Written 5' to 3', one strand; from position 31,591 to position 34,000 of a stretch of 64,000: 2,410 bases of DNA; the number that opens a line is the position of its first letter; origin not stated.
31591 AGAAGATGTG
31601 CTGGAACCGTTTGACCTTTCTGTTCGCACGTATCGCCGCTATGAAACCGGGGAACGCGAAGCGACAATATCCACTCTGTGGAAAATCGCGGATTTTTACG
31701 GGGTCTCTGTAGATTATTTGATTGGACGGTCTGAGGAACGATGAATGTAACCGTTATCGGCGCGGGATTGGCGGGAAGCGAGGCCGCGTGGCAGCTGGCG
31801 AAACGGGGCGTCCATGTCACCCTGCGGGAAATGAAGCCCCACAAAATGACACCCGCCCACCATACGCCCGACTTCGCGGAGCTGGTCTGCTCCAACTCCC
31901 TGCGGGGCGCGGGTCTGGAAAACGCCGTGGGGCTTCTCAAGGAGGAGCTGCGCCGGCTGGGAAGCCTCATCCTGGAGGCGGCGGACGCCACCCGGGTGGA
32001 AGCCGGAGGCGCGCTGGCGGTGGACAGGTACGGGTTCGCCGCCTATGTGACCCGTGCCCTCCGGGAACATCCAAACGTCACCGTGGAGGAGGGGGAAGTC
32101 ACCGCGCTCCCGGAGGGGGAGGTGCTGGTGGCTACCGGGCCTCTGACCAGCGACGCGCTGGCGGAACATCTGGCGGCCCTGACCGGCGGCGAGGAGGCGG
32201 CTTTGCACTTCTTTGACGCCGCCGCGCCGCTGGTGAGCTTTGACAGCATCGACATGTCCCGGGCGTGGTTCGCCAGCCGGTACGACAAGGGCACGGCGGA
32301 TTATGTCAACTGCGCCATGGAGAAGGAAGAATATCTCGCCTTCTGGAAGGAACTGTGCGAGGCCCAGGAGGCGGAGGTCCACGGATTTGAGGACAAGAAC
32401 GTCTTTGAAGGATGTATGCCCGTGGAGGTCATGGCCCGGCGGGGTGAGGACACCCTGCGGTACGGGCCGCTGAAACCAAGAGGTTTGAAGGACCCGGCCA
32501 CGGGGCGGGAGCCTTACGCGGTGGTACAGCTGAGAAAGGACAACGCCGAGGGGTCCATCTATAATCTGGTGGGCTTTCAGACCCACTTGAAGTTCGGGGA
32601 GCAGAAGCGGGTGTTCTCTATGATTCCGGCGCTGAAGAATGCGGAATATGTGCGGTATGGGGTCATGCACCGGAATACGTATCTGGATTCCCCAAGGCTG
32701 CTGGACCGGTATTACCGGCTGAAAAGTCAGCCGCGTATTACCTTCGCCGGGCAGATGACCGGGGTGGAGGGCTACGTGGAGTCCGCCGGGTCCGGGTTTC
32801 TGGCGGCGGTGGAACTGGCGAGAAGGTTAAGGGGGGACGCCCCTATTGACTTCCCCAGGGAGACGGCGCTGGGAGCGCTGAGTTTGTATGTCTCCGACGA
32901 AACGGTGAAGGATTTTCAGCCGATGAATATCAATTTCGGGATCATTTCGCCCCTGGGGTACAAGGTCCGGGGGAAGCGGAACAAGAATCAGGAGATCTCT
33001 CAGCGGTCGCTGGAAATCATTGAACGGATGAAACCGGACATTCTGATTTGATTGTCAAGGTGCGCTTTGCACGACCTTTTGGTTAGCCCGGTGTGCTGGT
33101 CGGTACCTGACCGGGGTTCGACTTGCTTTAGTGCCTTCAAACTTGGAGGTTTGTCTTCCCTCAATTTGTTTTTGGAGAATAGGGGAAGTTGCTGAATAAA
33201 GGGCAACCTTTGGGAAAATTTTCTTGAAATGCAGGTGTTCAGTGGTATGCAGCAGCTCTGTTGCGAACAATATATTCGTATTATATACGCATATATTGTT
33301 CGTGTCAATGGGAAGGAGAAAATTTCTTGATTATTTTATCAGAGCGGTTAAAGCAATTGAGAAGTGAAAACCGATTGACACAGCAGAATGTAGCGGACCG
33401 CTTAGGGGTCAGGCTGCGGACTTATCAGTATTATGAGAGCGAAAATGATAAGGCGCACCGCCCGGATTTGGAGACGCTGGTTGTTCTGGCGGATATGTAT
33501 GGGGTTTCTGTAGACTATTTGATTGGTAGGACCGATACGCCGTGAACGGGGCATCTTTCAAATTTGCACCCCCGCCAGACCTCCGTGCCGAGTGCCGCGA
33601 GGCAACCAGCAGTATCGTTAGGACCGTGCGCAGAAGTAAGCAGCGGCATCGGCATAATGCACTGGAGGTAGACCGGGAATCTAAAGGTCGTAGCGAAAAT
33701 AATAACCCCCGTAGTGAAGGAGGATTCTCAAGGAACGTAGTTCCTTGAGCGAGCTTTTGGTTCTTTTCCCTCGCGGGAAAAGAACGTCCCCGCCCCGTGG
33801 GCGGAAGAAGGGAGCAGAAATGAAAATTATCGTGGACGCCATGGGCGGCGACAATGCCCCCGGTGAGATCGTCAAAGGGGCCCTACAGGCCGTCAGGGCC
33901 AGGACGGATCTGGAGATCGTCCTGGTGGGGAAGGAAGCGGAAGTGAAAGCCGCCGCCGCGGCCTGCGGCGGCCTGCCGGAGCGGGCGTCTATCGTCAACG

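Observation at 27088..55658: Five copies of a 0.45-0.6 kb hairpin-dense repeat with ~100-nt imperfect terminal inverted repeats (MITE-like element or large structured RNA family)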

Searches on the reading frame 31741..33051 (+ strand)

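Call 89: search_protein_families(library=pfam, proteins=[window:31741-33051:+], max_evalue=0.01)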
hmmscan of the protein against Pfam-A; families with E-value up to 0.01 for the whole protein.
window:31741-33051:+ (436 aa): 8 families
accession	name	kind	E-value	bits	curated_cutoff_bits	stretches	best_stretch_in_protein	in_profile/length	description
PF01134.28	GIDA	-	6.4e-94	315.6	22.1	1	2-365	1-389/391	Glucose inhibited division protein A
PF13450.12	NAD_binding_8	-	3.5e-06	27.6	21.9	1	5-34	1-30/68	NAD(P)-binding Rossmann-like domain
PF07992.20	Pyr_redox_2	-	2.9e-05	24.1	26.1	1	2-74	144-213/291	Pyridine nucleotide-disulphide oxidoreductase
PF00070.33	Pyr_redox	-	0.00015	22.7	22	1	2-36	1-35/82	Pyridine nucleotide-disulphide oxidoreductase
PF01266.30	DAO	-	0.00015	21.8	27.9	1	3-52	2-49/353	FAD dependent oxidoreductase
PF00890.30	FAD_binding_2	-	0.00023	20.9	20.4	0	3-32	2-31/414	FAD binding domain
PF02737.24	3HCDH_N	-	0.00055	20.3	22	1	2-40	1-39/180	3-hydroxyacyl-CoA dehydrogenase, NAD binding domain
PF01262.27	AlaDh_PNT_C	-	0.0071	16.2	23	0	2-37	30-65/214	Alanine dehydrogenase/PNT, C-terminal domain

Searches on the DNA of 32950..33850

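Call 76: search_rna_families(source=window, start=32950, end=33850, threshold=evalue, max_evalue=10)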
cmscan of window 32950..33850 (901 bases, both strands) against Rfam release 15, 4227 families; matches with E-value up to 10: 5.
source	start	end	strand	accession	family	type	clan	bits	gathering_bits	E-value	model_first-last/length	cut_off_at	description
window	33290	33391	-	RF01656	ceN72-3_ceN74-2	Gene; sRNA;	-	16.8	38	1.8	1-130/130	no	Nematode sRNA ceN72-3_ceN74-2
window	33257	33307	-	RF04154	mir-1277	Gene; miRNA;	-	16.6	81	6.7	1-78/78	no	mir-1277 microRNA precursor family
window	33261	33305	+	RF04092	MIR1508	Gene; miRNA;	-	15.7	70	5.7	1-91/91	no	MIR1508 microRNA precursor family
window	33253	33311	-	RF00749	mir-208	Gene; miRNA;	-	14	56.4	7.2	1-77/77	no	mir-208 microRNA precursor family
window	33244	33302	+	RF01472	rli40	Gene; sRNA;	-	10.7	100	6.3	1-263/263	no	Listeria sRNA rli40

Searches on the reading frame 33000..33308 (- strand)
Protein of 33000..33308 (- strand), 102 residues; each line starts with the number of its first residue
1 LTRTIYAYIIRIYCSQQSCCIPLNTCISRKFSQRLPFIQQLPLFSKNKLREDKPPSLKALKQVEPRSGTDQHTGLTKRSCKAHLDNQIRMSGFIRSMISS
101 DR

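Call 26: search_protein_families(library=pfam, proteins=[window:33000-33308:-], max_evalue=0.1)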
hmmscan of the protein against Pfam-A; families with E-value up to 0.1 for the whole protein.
window:33000-33308:- (102 aa): 1 family
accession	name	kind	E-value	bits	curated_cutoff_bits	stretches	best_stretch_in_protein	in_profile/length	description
PF14051.11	DPF1-3_N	-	0.046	14.4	27.6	0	70-96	31-57/72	DPF1-3, N-terminal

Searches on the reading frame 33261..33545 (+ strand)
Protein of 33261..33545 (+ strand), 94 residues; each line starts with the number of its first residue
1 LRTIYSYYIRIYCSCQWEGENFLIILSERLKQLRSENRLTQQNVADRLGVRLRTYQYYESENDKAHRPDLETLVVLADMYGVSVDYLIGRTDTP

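Call 26: search_protein_families(library=pfam, proteins=[window:33261-33545:+], max_evalue=0.1)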
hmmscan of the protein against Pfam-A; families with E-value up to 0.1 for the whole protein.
window:33261-33545:+ (94 aa): 5 families
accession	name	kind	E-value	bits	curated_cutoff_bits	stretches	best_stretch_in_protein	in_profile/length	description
PF12844.13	HTH_19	-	1.8e-09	37.8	30.2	1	28-88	2-59/64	Helix-turn-helix domain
PF01381.28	HTH_3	-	1.9e-09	37.9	23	1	30-87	1-55/55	Helix-turn-helix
PF13560.12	HTH_31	-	4e-09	37.1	27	1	26-85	2-59/64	Helix-turn-helix domain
PF13443.12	HTH_26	-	0.0019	18.8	22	1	29-87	1-57/63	Cro/C1-type HTH DNA-binding domain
PF13412.12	HTH_24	-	0.093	12.8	21.9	0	30-54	9-33/48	Winged helix-turn-helix DNA-binding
